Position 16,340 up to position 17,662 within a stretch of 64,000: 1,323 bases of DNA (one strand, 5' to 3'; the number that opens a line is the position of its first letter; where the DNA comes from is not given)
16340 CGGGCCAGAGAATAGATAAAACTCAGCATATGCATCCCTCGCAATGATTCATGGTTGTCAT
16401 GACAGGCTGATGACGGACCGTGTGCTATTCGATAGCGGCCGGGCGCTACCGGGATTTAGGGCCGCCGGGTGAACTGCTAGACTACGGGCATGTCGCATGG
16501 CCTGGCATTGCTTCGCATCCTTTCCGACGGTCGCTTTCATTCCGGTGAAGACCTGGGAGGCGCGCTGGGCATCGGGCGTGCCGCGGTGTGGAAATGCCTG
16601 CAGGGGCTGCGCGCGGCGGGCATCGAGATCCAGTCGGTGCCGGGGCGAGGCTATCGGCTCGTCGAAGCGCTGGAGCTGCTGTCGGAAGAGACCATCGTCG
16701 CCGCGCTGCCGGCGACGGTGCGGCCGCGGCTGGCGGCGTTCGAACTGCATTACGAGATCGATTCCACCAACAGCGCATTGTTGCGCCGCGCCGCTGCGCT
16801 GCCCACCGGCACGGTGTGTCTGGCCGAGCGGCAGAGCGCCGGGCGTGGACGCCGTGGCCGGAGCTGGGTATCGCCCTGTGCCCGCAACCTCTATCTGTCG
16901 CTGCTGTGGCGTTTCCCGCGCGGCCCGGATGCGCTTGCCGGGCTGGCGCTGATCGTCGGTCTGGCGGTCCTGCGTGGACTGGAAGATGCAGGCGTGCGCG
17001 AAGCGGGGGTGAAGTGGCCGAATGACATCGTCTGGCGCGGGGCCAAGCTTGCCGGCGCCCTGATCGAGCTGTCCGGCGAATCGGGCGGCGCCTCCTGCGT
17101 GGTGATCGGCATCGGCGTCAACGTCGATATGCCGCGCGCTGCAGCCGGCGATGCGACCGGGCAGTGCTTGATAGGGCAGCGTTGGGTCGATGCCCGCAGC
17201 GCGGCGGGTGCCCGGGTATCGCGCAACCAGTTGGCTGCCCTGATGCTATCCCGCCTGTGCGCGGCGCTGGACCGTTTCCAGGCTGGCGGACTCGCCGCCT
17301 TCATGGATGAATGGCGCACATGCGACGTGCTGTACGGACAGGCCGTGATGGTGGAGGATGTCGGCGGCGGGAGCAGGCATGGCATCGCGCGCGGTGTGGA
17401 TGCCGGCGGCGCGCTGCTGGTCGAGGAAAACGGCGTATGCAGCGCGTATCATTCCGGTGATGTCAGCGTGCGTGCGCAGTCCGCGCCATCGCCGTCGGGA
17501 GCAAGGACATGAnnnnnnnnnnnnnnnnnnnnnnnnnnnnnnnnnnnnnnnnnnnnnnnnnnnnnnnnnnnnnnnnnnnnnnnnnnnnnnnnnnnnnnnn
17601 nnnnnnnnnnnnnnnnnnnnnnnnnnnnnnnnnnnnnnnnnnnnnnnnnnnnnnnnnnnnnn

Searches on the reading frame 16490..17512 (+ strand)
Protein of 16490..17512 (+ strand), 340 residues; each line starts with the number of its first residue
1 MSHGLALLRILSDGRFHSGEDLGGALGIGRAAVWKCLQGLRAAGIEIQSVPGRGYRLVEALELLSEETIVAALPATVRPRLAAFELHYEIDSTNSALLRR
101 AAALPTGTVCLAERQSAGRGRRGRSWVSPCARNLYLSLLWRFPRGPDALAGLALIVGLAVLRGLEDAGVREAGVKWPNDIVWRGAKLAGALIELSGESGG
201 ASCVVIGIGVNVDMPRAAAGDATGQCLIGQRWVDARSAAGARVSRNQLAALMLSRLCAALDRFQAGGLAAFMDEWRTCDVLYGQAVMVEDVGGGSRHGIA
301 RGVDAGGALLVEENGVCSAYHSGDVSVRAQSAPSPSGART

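Call 88: list_cluster_members(proteins=[window:16490-17512:+, window:18276-19052:+, window:35122-36033:-, window:19542-20684:+])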
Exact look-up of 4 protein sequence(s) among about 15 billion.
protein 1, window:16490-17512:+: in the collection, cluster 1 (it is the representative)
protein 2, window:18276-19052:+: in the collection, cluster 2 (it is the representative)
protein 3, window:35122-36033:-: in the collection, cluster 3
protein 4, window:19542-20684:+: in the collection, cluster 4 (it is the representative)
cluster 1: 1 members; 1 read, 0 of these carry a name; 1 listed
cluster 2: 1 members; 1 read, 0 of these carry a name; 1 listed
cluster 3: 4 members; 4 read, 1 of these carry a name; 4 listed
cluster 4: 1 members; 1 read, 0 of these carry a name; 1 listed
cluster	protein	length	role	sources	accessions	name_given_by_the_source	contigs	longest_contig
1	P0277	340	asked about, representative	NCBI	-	-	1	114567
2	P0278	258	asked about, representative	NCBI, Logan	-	-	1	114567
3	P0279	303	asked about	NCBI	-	-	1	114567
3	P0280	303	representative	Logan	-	-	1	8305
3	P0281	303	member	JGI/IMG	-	LysR family hydrogen peroxide-inducible transcriptional activator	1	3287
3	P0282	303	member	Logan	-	-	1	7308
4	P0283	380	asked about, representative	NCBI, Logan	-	-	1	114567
